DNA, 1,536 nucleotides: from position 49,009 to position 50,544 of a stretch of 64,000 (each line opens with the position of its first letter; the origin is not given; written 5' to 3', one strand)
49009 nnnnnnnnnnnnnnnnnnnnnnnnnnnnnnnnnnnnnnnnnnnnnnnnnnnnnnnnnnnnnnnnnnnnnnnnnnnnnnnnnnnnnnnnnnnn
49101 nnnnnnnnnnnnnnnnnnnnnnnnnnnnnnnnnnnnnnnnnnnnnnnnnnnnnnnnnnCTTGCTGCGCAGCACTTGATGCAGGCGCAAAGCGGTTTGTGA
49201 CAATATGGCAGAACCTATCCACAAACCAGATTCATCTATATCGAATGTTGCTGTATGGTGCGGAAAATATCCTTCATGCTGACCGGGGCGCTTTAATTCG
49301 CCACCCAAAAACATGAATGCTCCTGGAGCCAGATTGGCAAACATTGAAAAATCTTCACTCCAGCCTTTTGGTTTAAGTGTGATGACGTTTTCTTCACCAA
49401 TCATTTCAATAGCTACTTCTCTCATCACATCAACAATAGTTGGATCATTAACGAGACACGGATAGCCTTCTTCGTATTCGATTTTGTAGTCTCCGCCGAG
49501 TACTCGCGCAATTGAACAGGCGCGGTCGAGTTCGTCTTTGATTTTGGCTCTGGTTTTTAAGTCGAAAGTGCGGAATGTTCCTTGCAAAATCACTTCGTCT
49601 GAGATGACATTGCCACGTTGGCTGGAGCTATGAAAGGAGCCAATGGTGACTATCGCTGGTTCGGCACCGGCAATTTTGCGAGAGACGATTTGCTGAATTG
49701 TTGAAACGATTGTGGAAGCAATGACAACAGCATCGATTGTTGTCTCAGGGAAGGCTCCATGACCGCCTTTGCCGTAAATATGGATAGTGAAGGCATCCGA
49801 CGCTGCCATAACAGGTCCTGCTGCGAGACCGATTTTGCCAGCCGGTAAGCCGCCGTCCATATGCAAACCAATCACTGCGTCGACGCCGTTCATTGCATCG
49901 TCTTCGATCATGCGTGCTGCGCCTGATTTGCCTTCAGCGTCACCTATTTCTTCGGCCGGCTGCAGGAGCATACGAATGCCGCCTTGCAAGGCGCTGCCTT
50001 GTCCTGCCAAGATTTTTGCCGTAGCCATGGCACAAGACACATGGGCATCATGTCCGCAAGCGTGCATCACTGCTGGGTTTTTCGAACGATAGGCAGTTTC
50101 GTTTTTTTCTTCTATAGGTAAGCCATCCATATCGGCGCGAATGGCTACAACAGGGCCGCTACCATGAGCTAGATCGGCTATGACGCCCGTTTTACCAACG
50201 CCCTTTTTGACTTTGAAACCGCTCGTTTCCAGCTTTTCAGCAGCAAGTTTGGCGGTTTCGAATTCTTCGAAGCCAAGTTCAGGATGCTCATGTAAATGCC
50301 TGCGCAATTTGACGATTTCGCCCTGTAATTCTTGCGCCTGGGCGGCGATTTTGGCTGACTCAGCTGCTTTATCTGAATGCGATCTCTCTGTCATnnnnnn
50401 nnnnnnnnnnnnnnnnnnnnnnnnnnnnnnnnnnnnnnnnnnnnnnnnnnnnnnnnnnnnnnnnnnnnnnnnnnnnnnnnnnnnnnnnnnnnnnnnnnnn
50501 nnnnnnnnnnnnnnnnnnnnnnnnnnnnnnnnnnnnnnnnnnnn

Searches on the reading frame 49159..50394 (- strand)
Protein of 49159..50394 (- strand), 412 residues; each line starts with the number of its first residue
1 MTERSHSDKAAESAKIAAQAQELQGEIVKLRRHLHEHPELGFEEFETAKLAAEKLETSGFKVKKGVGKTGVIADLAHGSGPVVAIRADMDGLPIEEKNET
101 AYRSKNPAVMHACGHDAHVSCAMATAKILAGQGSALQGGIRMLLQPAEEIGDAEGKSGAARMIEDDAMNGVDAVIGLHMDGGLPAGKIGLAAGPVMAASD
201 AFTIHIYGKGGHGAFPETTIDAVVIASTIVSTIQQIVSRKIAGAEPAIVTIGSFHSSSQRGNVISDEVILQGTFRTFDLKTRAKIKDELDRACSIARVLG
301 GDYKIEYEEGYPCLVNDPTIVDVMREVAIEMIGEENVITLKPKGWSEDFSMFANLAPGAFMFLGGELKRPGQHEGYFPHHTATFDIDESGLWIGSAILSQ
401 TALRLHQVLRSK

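Call 73: search_protein_families(library=pfam, proteins=[window:49159-50394:-], max_evalue=0.00001)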
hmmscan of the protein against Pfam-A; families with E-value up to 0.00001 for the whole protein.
window:49159-50394:- (412 aa): 2 families
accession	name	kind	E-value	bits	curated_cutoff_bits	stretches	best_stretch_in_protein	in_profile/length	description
PF01546.33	Peptidase_M20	-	3.7e-34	118.9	24.6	1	84-401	1-203/206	Peptidase family M20/M25/M40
PF07687.19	M20_dimer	-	1.3e-07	31.9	21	1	201-293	8-99/107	Peptidase dimerisation domain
